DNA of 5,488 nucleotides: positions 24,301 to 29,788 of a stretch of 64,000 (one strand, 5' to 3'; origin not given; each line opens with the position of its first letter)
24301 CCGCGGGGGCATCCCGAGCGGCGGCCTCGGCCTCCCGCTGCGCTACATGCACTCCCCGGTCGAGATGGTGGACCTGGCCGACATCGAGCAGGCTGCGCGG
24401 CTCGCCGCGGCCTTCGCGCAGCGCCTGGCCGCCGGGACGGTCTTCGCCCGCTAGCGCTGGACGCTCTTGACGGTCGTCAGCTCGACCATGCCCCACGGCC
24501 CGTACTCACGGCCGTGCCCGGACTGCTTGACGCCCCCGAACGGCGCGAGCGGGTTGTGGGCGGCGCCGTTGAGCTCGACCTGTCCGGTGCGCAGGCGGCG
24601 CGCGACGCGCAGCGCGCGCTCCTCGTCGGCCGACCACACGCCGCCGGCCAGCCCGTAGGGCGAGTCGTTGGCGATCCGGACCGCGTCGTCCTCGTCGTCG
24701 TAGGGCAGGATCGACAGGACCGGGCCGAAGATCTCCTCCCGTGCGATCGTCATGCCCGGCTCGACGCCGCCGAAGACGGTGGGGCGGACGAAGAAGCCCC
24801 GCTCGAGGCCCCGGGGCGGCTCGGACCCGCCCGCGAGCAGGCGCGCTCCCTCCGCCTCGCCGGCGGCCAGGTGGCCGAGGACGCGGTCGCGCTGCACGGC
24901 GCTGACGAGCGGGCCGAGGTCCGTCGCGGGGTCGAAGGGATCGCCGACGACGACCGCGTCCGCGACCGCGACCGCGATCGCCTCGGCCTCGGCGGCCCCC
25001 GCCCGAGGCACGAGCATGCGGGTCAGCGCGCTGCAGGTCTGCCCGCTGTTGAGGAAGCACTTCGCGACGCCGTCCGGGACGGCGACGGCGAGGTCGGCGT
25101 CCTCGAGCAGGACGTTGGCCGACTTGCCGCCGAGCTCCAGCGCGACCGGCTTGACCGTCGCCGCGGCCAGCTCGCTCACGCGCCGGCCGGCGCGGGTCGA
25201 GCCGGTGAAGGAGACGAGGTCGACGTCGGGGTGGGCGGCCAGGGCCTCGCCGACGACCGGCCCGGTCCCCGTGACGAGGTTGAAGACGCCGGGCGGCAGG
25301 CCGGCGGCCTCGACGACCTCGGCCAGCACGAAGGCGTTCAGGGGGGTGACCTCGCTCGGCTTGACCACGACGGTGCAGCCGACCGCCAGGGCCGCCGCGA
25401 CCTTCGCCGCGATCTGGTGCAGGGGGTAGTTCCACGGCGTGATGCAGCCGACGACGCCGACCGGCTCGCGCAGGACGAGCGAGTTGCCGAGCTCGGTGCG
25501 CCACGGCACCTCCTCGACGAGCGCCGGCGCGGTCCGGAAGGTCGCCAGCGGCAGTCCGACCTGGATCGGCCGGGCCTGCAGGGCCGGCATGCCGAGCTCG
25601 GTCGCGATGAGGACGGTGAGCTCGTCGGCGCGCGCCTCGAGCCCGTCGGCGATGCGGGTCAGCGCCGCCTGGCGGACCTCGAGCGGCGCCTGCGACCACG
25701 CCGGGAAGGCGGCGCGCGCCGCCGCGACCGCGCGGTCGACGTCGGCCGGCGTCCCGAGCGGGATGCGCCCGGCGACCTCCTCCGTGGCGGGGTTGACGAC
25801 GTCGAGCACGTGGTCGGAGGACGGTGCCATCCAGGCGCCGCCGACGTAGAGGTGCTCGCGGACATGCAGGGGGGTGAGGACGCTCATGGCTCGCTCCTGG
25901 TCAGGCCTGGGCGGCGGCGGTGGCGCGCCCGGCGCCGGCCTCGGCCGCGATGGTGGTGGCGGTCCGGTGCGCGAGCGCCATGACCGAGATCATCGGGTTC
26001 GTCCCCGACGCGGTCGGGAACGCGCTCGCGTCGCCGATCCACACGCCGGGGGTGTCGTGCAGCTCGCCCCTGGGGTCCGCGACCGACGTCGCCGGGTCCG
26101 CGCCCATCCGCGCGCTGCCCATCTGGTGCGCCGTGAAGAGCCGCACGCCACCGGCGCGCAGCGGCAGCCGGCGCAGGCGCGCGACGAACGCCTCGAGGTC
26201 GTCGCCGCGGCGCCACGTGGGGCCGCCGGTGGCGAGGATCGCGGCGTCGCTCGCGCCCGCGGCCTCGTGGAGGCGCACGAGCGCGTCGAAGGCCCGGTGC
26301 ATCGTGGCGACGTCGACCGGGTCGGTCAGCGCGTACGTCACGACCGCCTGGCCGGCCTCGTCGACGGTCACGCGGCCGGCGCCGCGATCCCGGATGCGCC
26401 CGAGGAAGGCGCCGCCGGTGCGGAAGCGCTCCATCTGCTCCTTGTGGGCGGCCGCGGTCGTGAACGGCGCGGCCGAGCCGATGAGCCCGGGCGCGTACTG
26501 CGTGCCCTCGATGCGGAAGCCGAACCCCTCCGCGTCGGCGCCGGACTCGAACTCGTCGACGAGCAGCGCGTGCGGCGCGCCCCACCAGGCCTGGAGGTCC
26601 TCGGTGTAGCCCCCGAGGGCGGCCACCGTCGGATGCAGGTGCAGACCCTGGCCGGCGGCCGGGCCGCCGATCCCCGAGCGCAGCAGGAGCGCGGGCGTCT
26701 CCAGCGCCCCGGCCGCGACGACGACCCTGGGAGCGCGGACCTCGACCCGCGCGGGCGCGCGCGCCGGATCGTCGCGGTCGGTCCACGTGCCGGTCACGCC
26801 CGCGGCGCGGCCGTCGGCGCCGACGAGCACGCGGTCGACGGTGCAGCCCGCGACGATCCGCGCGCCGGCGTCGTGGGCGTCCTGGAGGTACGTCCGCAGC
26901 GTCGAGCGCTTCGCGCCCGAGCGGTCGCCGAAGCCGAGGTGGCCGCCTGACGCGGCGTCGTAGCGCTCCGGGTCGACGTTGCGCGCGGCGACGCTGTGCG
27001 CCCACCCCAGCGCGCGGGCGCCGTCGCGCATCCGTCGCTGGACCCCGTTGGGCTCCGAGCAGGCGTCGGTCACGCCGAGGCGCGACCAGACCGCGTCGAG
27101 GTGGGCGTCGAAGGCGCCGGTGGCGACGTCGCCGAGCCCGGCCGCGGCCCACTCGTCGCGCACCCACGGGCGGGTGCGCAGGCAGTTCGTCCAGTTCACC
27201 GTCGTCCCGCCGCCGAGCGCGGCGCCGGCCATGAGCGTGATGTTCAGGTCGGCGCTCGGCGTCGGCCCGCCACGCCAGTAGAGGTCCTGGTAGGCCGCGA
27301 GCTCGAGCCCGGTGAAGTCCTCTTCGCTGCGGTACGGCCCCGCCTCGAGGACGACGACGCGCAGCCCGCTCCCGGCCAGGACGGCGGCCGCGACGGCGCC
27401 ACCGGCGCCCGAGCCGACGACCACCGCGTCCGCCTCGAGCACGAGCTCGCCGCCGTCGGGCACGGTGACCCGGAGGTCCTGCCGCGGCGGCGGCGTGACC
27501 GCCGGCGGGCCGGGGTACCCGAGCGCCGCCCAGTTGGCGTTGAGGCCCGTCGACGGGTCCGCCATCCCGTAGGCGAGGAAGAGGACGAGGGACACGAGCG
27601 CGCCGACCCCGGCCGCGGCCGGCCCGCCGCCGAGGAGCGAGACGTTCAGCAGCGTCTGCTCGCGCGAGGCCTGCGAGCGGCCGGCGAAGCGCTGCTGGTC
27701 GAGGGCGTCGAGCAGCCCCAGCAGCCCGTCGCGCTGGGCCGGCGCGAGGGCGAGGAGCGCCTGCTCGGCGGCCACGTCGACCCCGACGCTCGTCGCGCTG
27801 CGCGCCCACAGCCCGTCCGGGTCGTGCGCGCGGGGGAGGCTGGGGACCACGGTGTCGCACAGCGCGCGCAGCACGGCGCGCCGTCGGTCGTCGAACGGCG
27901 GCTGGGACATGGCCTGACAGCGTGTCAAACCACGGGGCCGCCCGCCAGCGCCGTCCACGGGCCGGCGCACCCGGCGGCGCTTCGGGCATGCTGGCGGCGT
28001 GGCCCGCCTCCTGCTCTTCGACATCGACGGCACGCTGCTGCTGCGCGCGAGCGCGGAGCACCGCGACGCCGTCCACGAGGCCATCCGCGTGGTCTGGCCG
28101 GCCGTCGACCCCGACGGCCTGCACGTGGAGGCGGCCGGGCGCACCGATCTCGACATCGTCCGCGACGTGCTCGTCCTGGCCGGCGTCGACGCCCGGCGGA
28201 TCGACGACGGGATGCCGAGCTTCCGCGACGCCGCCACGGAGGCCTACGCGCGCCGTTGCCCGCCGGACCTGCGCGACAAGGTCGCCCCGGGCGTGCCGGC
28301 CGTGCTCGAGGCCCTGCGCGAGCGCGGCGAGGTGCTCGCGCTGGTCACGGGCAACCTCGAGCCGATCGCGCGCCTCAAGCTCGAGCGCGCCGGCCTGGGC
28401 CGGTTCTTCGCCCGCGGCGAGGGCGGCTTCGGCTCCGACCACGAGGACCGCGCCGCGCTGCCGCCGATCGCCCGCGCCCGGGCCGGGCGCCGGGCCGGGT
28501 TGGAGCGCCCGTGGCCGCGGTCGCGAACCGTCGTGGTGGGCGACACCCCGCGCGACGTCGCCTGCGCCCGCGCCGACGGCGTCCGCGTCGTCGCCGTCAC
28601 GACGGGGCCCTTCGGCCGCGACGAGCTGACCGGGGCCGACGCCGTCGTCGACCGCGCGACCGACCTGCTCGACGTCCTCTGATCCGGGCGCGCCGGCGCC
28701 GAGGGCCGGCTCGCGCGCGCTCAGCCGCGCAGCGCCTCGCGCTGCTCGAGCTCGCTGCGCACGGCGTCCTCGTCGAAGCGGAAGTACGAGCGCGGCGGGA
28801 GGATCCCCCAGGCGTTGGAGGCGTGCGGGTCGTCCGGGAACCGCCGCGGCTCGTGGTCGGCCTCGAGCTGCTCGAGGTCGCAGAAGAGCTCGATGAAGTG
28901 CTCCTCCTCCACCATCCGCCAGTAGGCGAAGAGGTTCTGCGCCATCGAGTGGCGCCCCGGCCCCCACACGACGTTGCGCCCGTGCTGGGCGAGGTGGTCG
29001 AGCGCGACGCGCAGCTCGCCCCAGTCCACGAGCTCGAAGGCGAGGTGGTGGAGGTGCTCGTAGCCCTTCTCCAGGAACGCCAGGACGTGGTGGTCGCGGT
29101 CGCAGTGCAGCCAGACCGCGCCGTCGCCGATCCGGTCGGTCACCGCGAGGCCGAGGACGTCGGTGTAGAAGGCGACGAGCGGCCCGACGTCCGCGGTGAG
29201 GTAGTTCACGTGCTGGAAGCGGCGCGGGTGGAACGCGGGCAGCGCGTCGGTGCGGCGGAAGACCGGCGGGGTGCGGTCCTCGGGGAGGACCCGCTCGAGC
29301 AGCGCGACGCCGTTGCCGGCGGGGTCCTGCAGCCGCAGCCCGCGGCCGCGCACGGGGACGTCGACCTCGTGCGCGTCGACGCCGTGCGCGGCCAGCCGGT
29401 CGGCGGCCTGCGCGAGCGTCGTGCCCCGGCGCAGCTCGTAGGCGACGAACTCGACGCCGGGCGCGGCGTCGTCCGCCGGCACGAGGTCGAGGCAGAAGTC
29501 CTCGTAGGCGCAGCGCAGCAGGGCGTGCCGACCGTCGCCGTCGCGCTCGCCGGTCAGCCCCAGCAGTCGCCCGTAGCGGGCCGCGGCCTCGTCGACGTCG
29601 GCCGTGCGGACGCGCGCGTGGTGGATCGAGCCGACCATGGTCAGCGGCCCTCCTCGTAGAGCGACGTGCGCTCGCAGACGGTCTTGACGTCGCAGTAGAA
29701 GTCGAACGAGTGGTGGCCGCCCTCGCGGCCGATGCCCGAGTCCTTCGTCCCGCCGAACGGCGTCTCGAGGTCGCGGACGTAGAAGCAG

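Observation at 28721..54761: Candidate gamma-glutamylation / P450-dependent amine catabolic island combined with a homoprotocatechuate-like meta-cleavage module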

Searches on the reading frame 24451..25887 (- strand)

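Call 65: search_protein_families(library=ncbifam, proteins=[window:24451-25887:-], max_evalue=1e-30)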
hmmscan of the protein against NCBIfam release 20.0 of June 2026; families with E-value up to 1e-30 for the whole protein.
window:24451-25887:- (478 aa): 38 families (the best 25 are shown)
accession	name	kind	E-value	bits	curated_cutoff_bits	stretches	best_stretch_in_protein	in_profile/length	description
TIGR01804.1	BADH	equivalog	1.2e-130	436.1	668.6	1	14-474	1-467/467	betaine-aldehyde dehydrogenase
TIGR04284.1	aldehy_Rv0768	hypoth_equivalog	3.8e-129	431.8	775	1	13-476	3-476/480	aldehyde dehydrogenase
NF045736.1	PaDhStyDRhodo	equivalog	6e-129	430.7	800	1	11-475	3-474/479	phenylacetaldehyde dehydrogenase StyD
NF010000.0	PRK13473.1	subfamily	4.6e-123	411.3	615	1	11-476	3-470/475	aminobutyraldehyde dehydrogenase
NF009725.0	PRK13252.1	equivalog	1.5e-120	402.9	593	1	10-477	6-478/488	betaine-aldehyde dehydrogenase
TIGR02299.1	HpaE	equivalog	4e-119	398.4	638.35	1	13-475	3-473/488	5-carboxymethyl-2-hydroxymuconate semialdehyde dehydrogenase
NF045735.1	PaDhStyDPseudo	equivalog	2.9e-114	382.4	850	1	9-476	1-479/483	phenylacetaldehyde dehydrogenase StyD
TIGR03216.1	OH_muco_semi_DH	equivalog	4.9e-109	365.1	693.25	1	13-468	3-469/481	2-hydroxymuconic semialdehyde dehydrogenase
NF006916.0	PRK09407.1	equivalog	3.1e-106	356.1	521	1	25-476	33-490/526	succinic semialdehyde dehydrogenase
NF050026.1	AcaldDHExaC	equivalog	1.7e-101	340.4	900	1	10-462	15-477/503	acetaldehyde dehydrogenase ExaC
TIGR01780.1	SSADH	subfamily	2.4e-99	333.2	646.35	1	30-474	1-448/448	succinate-semialdehyde dehydrogenase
NF007497.0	PRK10090.1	equivalog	6.3e-99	331.9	500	1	9-472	5-471/480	aldehyde dehydrogenase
NF007352.0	PRK09847.1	equivalog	2.2e-97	326.6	850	1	7-475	16-488/495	aldehyde dehydrogenase PuuC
NF042993.1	AlphKGSA_gudD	equivalog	2.3e-97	326.7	770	1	14-476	7-478/481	alpha-ketoglutaric semialdehyde dehydrogenase GucD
NF052305.1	DioxValDhHalo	equivalog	1.3e-95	321.1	750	1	12-476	6-479/483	2,5-dioxovalerate dehydrogenase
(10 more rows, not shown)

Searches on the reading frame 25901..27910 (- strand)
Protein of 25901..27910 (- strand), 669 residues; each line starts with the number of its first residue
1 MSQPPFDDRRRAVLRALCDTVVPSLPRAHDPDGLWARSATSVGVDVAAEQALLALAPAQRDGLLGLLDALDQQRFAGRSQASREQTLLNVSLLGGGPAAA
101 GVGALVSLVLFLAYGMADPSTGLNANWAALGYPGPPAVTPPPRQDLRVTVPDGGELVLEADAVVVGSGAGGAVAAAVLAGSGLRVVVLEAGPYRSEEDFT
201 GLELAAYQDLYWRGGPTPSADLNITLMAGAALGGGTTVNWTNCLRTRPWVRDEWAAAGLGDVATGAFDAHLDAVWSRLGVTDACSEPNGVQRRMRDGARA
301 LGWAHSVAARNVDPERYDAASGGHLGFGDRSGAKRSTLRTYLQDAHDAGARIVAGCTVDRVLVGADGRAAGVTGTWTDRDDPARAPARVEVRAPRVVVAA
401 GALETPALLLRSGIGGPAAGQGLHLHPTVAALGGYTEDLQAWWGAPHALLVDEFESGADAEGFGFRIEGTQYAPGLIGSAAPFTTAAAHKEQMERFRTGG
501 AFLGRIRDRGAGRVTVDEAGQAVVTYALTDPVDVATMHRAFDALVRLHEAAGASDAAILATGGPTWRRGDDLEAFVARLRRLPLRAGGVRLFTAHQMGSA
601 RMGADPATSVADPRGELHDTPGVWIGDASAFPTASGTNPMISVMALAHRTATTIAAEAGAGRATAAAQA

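Call 34: search_protein_families(library=pfam, proteins=[window:25901-27910:-], max_evalue=0.01)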
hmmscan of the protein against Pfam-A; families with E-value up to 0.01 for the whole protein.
window:25901-27910:- (669 aa): 6 families
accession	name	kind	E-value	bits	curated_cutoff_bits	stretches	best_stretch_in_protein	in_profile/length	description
PF00732.25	GMC_oxred_N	-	4.9e-47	161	23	1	207-427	1-217/218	GMC oxidoreductase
PF05199.19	GMC_oxred_C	-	2.2e-21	77.3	24.6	1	511-647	4-139/139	GMC oxidoreductase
PF00890.30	FAD_binding_2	-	5.5e-06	26.3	20.4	1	161-194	1-35/414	FAD binding domain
PF01266.30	DAO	-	2.6e-05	24.4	27.9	1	161-427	1-233/353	FAD dependent oxidoreductase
PF13450.12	NAD_binding_8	-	8.1e-05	23.3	21.9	1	164-192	1-29/68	NAD(P)-binding Rossmann-like domain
PF01946.23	Thi4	-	0.0099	15.6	26.2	0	158-190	16-49/235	Thi4 family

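Call 65: search_protein_families(library=ncbifam, proteins=[window:25901-27910:-], max_evalue=1e-30)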
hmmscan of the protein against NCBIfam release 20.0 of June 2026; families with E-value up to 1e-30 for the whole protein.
window:25901-27910:- (669 aa): 0 families

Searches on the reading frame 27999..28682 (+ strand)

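Call 34: search_protein_families(library=pfam, proteins=[window:27999-28682:+], max_evalue=0.01)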
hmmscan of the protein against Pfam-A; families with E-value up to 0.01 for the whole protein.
window:27999-28682:+ (227 aa): 4 families
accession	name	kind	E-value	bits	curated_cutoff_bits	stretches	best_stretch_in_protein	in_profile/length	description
PF12710.13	HAD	-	4.5e-15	57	27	1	6-191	2-189/189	haloacid dehalogenase-like hydrolase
PF00702.32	Hydrolase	-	2.8e-13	51.1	26.4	1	3-192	2-189/191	haloacid dehalogenase-like hydrolase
PF13419.12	HAD_2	-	3.2e-10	40.8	23.8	2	6-137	2-122/178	Haloacid dehalogenase-like hydrolase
PF13242.12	Hydrolase_like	-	5.1e-09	36.4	22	1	163-221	14-73/75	HAD-hyrolase-like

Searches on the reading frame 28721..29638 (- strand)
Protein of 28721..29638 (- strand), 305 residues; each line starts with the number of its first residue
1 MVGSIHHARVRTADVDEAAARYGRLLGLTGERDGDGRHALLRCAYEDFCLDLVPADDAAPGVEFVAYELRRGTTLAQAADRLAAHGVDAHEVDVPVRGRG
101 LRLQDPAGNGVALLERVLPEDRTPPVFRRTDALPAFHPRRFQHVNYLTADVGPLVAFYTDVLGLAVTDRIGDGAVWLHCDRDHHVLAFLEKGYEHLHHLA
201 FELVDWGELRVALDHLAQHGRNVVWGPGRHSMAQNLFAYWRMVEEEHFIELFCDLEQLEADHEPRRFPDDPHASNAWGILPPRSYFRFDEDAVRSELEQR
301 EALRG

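Call 8: search_protein_families(library=pfam, proteins=[window:28721-29638:-])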
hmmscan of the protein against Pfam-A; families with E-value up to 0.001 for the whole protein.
window:28721-29638:- (305 aa): 3 families
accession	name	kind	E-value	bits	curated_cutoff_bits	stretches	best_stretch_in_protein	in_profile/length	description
PF00903.31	Glyoxalase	-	9.1e-18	65.2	20.6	2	140-234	1-106/121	Glyoxalase/Bleomycin resistance protein/Dioxygenase superfamily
PF13669.12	Glyoxalase_4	-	5.8e-08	33.4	27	0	6-66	1-54/109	Glyoxalase/Bleomycin resistance protein/Dioxygenase superfamily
PF18029.7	Glyoxalase_6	-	0.00023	22.2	23.6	0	10-113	4-105/106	Glyoxalase-like domain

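Call 12: search_protein_families(library=ncbifam, proteins=[window:28721-29638:-])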
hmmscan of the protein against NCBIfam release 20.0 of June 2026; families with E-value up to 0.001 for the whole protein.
window:28721-29638:- (305 aa): 7 families
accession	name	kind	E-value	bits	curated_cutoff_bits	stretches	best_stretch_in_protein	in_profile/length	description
TIGR02295.1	HpaD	equivalog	4.7e-34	117.9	321.4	1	5-286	5-294/298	3,4-dihydroxyphenylacetate 2,3-dioxygenase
TIGR03211.1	catechol_2_3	equivalog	6e-28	98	320.2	1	3-240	3-252/303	catechol 2,3-dioxygenase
TIGR03213.1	23dbph12diox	equivalog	2.4e-10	40.3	366.45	1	8-236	7-247/287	biphenyl-2,3-diol 1,2-dioxygenase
NF045631.1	exdiol_diox_HsaC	equivalog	2.6e-06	26.8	450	1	4-241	3-256/296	iron-dependent extradiol dioxygenase HsaC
TIGR03081.1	metmalonyl_epim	equivalog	0.00025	21.6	114.95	0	140-169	1-30/129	methylmalonyl-CoA epimerase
NF000339.2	fos-Crono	exception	0.00072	19.7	275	0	5-108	4-105/134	FosA family fosfomycin resistance glutathione transferase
NF040540.1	fosA5_fam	exception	0.0008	19.5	310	0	142-180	6-43/139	FosA5 family fosfomycin resistance glutathione transferase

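Call 22: search_solved_structures(query=window:28721-29638:-, max_evalue=0.00001, show_alignments=1)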
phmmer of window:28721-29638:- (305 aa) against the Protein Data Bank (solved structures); distinct sequences matched with E-value up to 0.00001: 10.
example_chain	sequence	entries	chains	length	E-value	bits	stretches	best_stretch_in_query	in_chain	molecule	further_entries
3b59_A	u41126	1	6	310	1.3e-17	67.4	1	138-279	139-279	Glyoxalase/bleomycin resistance protein/dioxygenase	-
3hpv_A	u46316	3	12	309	3.7e-13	52.8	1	6-240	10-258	Catechol 2,3-dioxygenase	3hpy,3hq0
1mpy_A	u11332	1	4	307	2.2e-12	50.2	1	7-270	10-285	CATECHOL 2,3-DIOXYGENASE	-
5zsz_A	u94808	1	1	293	3.6e-09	39.7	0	5-113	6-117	Catechol 2,3-dioxygenase, Extradiol ring cleavage protein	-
5znh_A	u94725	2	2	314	4.1e-09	39.5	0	5-113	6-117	Catechol 2,3-dioxygenase, extradiol protein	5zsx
3lm4_A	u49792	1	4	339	4.5e-08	36.1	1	36-288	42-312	Catechol 2,3-dioxygenase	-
7q2a_A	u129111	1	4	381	6.4e-08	35.6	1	36-288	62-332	Catechol 2,3-dioxygenase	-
9wgj_A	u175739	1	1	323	7.8e-08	35.3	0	140-240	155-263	Catechol 1,2-dioxygenase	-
1f1r_A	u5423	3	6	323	2.6e-07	33.6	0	99-254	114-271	HOMOPROTOCATECHUATE 2,3-DIOXYGENASE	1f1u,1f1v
3vb0_A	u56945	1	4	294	7.2e-06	28.8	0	19-251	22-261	Glyoxalase/bleomycin resistance protein/dioxygenase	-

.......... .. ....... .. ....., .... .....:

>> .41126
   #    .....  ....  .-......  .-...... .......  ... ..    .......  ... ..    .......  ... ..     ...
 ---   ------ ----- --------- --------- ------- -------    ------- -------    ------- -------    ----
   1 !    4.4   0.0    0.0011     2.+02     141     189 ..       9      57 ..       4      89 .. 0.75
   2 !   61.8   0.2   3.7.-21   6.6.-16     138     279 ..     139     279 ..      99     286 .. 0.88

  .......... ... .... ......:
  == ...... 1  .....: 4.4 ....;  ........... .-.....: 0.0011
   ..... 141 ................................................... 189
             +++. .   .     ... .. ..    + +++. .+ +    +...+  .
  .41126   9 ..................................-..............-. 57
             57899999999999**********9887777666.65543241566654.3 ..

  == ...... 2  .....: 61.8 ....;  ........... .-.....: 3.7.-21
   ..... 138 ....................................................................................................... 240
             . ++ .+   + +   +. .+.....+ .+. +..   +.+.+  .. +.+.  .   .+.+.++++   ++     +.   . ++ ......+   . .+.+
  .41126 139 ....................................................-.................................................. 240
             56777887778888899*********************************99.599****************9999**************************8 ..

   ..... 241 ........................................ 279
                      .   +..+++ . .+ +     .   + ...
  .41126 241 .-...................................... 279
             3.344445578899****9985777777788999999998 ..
